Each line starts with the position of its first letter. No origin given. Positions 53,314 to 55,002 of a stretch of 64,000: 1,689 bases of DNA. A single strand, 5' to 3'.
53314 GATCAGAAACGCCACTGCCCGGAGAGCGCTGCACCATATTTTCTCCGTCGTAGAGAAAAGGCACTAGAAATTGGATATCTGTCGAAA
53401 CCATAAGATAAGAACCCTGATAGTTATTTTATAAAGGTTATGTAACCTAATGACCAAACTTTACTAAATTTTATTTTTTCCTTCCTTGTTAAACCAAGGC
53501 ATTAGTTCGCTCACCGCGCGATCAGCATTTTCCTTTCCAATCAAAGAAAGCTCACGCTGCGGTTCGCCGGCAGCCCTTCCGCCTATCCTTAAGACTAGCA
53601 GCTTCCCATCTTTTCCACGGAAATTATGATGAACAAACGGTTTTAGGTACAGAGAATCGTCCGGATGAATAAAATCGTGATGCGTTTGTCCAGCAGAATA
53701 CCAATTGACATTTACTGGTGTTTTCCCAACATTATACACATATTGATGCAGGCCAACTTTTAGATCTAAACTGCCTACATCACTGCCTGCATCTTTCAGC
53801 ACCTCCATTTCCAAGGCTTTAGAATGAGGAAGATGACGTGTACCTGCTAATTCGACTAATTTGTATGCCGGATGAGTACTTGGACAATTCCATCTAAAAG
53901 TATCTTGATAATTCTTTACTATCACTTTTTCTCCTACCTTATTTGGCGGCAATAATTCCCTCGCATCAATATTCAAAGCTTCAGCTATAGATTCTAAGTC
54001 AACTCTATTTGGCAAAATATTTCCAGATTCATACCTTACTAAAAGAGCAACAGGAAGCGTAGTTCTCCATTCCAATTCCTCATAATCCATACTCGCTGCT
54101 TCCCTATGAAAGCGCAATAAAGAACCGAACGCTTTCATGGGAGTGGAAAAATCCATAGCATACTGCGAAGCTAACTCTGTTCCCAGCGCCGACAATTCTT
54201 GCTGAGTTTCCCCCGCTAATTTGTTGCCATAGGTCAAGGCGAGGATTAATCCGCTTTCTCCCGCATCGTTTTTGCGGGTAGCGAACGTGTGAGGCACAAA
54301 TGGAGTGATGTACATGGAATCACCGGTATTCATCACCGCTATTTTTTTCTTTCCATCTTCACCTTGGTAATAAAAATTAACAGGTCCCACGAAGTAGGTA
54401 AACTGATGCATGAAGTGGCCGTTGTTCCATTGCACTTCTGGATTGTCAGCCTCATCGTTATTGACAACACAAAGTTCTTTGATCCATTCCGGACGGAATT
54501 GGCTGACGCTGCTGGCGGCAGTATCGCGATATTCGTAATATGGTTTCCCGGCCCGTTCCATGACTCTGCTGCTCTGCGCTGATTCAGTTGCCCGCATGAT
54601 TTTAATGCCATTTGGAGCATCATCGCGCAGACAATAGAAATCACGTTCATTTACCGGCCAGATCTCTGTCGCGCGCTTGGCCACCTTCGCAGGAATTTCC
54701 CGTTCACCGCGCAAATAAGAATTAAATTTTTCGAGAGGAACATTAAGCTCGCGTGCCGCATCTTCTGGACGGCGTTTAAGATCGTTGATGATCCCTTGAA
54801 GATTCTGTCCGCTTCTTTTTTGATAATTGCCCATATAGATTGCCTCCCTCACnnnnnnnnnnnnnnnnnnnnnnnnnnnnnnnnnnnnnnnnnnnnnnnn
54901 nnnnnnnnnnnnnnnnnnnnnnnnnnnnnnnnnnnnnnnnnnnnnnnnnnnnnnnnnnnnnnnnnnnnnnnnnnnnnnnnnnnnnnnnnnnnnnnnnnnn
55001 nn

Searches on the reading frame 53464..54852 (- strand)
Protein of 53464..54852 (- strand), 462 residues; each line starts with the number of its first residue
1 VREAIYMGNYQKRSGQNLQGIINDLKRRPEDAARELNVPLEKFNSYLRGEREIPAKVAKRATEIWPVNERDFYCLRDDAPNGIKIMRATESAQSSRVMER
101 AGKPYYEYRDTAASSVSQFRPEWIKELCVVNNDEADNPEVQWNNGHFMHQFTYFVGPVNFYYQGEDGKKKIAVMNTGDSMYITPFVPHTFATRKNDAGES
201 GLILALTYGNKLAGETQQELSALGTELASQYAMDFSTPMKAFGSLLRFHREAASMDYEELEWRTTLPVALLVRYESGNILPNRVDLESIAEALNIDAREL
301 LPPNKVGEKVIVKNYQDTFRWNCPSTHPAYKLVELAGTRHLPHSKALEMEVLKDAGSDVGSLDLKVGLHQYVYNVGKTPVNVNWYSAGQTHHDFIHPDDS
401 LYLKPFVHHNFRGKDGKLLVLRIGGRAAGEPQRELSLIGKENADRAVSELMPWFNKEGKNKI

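Call 3: search_protein_families(library=pfam, proteins=[window:53464-54852:-], max_evalue=0.01)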
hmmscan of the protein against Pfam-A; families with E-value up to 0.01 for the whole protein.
window:53464-54852:- (462 aa): 4 families
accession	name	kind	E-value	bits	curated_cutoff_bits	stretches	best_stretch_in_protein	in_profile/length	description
PF13560.12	HTH_31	-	4.1e-09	37.1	27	1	241-299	1-60/64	Helix-turn-helix domain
PF12844.13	HTH_19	-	0.0005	20.3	30.2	1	243-301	1-59/64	Helix-turn-helix domain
PF07883.17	Cupin_2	-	0.003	17.7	27.2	0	172-195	38-61/70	Cupin domain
PF01381.28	HTH_3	-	0.0064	16.9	23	0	250-300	5-55/55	Helix-turn-helix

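Call 6: search_protein_families(library=ncbifam, proteins=[window:53464-54852:-], max_evalue=0.01)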
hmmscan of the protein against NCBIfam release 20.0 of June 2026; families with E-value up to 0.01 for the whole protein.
window:53464-54852:- (462 aa): 0 families

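Call 9: search_solved_structures(query=window:53464-54852:-, max_evalue=1, show_alignments=2)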
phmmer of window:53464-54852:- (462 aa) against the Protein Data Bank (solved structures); distinct sequences matched with E-value up to 1: 8.
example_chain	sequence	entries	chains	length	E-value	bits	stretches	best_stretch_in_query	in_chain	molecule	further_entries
6b9s_A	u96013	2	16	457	4.6e-159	533.5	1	9-460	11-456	Methylphosphonate synthase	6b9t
6b9r_A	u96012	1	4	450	3.1e-86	293.4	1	13-438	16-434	Hydroxyethylphosphonate dioxygenase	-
5u55_A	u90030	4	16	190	9.4e-08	34.7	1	75-209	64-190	(S)-2-hydroxypropylphosphonic acid epoxidase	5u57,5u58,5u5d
1zz6_A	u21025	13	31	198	7.1e-05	25.2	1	135-202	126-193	Hydroxypropylphosphonic Acid Epoxidase | Hydroxyprophylphosphonic Acid Epoxidase | EPOXIDASE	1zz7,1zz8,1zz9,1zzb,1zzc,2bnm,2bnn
4j1x_A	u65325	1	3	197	7.6e-05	25.1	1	135-202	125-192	Epoxidase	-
3pmd_A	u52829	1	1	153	0.29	13.4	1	115-194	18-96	Conserved domain protein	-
4f3l_A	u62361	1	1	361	0.68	12.1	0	97-167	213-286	Circadian locomoter output cycles protein kaput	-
8osj_M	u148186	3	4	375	0.74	12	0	97-167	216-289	Circadian locomoter output cycles protein kaput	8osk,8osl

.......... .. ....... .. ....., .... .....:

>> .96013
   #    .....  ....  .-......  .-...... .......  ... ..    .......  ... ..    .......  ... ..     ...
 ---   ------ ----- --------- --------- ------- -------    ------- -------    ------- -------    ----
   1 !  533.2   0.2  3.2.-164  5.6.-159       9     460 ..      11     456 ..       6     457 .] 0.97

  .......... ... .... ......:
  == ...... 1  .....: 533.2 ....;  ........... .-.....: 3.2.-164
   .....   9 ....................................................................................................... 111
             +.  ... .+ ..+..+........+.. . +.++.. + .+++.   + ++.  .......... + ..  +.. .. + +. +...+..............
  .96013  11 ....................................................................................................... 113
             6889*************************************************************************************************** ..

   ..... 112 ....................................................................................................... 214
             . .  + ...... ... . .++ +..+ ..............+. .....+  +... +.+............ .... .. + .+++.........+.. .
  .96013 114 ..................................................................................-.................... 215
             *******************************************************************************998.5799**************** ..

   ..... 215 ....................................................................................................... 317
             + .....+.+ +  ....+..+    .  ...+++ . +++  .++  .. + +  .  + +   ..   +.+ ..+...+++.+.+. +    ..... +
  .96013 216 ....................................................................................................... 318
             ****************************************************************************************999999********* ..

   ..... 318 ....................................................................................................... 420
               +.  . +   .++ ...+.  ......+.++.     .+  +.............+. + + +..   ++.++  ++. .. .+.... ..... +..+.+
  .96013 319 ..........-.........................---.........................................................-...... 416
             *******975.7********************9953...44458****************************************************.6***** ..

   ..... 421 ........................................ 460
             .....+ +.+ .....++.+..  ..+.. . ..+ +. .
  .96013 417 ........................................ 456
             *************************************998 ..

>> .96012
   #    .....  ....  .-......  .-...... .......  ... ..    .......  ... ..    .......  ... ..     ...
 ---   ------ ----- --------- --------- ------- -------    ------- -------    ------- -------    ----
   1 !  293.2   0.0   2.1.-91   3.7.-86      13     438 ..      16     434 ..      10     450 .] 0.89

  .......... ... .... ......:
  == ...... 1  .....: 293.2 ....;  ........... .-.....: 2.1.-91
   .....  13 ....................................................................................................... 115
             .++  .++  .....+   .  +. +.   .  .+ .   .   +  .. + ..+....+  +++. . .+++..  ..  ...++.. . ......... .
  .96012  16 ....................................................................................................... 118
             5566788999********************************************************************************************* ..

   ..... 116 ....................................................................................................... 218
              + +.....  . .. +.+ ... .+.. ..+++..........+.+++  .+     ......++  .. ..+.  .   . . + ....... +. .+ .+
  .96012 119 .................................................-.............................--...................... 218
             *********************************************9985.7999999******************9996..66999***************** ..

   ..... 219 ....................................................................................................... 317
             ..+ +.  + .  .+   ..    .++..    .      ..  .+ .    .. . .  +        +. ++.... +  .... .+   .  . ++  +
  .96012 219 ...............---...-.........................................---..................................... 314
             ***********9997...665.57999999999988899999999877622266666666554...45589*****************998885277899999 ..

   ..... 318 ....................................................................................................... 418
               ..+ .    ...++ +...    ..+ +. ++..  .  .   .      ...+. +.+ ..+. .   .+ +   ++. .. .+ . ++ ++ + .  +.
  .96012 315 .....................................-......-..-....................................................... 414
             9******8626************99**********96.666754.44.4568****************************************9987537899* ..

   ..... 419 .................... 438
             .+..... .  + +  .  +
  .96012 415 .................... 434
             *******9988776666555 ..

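Call 50: find_homologous_proteins(query=window:53464-54852:-, max_evalue=1e-30)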
Query window:53464-54852:- (462 aa): 2000 proteins with E <= 1e-30 among 8000 candidates; the best 120 are listed.
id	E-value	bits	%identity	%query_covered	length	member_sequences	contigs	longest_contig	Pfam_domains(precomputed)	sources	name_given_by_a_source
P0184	0.0e+0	1059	100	99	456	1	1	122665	PF13560.13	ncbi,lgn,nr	ncbi:MAG: helix-turn-helix domain-containing protein [Nanoarchaeota archaeon]|nr:helix-turn-helix do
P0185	6.9e-252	854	81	99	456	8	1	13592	-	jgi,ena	-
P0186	2.0e-248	843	79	100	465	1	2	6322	-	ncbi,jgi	-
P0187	4.7e-245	832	80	98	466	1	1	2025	PF13560.13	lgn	-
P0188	1.3e-244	830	80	98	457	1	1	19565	PF13560.13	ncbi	-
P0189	1.7e-243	827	80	98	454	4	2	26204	PF13560.13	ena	-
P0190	9.2e-242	821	78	98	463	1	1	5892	PF07883.18,PF13560.13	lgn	-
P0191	6.0e-241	818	77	100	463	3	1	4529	PF07883.18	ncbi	-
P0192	6.2e-237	805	77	98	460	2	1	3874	PF07883.18,PF13560.13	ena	-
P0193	9.3e-237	805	77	99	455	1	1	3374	PF01381.29,PF13560.13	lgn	-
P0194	1.1e-236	804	76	98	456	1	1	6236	PF01381.29,PF13560.13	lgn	-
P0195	2.1e-236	803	77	98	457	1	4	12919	PF01381.29,PF13560.13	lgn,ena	-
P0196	6.6e-231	785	75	98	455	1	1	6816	PF07883.18,PF01381.29,PF13560.13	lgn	-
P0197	5.0e-229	779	74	98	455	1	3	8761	PF12844.14,PF01381.29,PF13560.13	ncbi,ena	ncbi:MAG: helix-turn-helix domain-containing protein [Nanoarchaeota archaeon]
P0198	5.9e-225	766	74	98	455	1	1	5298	PF01381.29,PF13560.13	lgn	-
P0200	2.9e-214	730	69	98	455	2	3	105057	PF12844.14,PF01381.29,PF13560.13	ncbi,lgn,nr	ncbi:helix-turn-helix domain-containing protein [Candidatus Woesearchaeota archaeon]|nr:helix-turn-h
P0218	2.2e-171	589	58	97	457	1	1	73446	PF12844.14,PF01381.29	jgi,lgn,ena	-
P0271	4.5e-168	578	56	97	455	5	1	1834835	PF12844.14,PF01381.29,PF13560.13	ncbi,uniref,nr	ncbi:helix-turn-helix domain-containing protein [Candidatus Nitrosotenuis sp. DW1]|uniref:helix-turn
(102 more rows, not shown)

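Call 51: find_encoding_contigs(protein=P0271, flank=10000, max_places=1)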
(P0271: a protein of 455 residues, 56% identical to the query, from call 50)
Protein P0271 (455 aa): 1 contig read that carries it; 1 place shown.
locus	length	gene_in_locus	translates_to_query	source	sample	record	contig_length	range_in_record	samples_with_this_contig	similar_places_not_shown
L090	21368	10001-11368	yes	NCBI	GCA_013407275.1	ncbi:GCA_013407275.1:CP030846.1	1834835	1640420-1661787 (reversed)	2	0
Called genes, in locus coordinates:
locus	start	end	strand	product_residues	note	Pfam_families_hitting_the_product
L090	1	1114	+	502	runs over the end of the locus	PF05159:Capsule_synth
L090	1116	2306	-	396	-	PF04055:Radical_SAM, PF13186:SPASM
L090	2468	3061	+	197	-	PF13580:SIS_2, PF01380:SIS (weak)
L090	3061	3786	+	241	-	PF00106:adh_short, PF23441:SDR, PF01370:Epimerase (weak), PF08659:KR, PF13561:adh_short_C2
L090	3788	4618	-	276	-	PF03102:NeuB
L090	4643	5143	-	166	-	PF13419:HAD_2 (weak), PF00702:Hydrolase (weak), PF08282:Hydrolase_3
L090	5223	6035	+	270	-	PF01261:AP_endonuc_2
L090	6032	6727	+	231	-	PF01370:Epimerase (weak), PF04321:RmlD_sub_bind (weak), PF13561:adh_short_C2, PF00106:adh_short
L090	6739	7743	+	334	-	PF01408:GFO_IDH_MocA, PF22725:GFO_IDH_MocA_C3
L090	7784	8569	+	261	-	PF02348:CTP_transf_3, PF12804:NTP_transf_3 (weak)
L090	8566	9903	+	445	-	PF00884:Sulfatase, PF01663:Phosphodiest, PF16347:SGSH_C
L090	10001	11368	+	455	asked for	PF12844:HTH_19 (weak), PF13560:HTH_31 (weak), PF01381:HTH_3 (weak)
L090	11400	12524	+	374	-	PF00884:Sulfatase, PF16347:SGSH_C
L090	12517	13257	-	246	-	PF01128:IspD (weak), PF12804:NTP_transf_3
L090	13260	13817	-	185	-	PF02775:TPP_enzyme_C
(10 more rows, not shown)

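Call 52: find_encoding_contigs(protein=P0218, flank=10000, max_places=1)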
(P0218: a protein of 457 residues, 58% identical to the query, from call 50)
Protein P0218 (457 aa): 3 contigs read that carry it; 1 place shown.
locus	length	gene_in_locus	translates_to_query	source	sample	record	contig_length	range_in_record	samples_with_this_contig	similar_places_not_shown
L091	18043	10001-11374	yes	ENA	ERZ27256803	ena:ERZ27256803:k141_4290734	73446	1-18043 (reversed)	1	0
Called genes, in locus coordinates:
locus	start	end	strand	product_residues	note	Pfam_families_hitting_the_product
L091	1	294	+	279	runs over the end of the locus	PF01522:Polysacc_deac_1, PF11959:DUF3473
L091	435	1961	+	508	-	PF05159:Capsule_synth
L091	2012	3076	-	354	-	PF00483:NTP_transferase, PF12804:NTP_transf_3, PF24894:Hexapep_GlmU (faint), PF25084:LbH_EIF2B (weak), PF00132:Hexapep (weak), PF25087:GMPPB_C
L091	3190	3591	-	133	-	-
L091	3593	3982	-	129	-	-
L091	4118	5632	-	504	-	-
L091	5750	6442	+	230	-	PF01596:Methyltransf_3 (weak), PF04989:RMNT_CmcI (weak), PF13578:Methyltransf_24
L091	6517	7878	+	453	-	PF00884:Sulfatase, PF01663:Phosphodiest (faint), PF16347:SGSH_C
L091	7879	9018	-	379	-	-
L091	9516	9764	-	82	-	-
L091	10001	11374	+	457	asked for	PF01381:HTH_3 (faint), PF12844:HTH_19 (weak)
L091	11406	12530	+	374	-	PF00884:Sulfatase, PF16347:SGSH_C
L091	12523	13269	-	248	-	PF00483:NTP_transferase (weak), PF01128:IspD, PF12804:NTP_transf_3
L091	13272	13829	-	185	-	PF02775:TPP_enzyme_C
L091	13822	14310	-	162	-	PF02776:TPP_enzyme_N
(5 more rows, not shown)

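Call 53: find_encoding_contigs(protein=P0200, flank=10000, max_places=1)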
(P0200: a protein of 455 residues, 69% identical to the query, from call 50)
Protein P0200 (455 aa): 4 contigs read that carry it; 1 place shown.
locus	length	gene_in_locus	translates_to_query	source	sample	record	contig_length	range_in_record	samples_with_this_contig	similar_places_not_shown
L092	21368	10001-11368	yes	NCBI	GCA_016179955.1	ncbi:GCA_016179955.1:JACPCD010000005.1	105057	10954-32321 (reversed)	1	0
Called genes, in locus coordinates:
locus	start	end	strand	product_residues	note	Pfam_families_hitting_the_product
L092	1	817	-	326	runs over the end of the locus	PF01408:GFO_IDH_MocA, PF03446:NAD_binding_2 (faint), PF02894:GFO_IDH_MocA_C, PF22725:GFO_IDH_MocA_C3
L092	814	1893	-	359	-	PF01041:DegT_DnrJ_EryC1, PF01212:Beta_elim_lyase, PF00155:Aminotran_1_2, PF00266:Aminotran_5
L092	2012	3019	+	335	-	-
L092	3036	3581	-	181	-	PF25084:LbH_EIF2B, PF25087:GMPPB_C (faint), PF00132:Hexapep, PF14602:Hexapep_2 (faint), PF00132:Hexapep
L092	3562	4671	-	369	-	PF02350:Epimerase_2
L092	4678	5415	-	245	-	PF00535:Glycos_transf_2, PF10111:Glyco_tranf_2_2 (weak), PF13641:Glyco_tranf_2_3 (weak)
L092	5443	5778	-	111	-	PF00892:EamA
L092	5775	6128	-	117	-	PF00892:EamA, PF10639:TMEM234 (weak)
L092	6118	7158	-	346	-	PF00155:Aminotran_1_2, PF00266:Aminotran_5 (weak), PF01041:DegT_DnrJ_EryC1, PF01053:Cys_Met_Meta_PP, PF01212:Beta_elim_lyase (weak)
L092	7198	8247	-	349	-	PF13480:Acetyltransf_6, PF02388:FemAB (weak)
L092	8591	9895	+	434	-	PF01467:CTP_transf_like, PF13714:PEP_mutase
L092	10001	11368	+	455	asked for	PF01381:HTH_3 (faint), PF12844:HTH_19 (weak), PF13560:HTH_31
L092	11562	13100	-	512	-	PF04055:Radical_SAM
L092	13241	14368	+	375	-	PF02776:TPP_enzyme_N, PF02775:TPP_enzyme_C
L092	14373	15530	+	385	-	PF00465:Fe-ADH, PF13685:Fe-ADH_2, PF25137:ADH_Fe_C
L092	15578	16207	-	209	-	PF01066:CDP-OH_P_transf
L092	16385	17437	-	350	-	PF02388:FemAB (weak), PF13480:Acetyltransf_6, PF02388:FemAB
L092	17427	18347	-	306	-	PF01522:Polysacc_deac_1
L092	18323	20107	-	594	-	PF13231:PMT_2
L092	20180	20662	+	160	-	PF08660:Alg14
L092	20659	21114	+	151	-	PF04101:Glyco_tran_28_C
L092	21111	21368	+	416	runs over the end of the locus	PF01943:Polysacc_synt, PF13440:Polysacc_synt_3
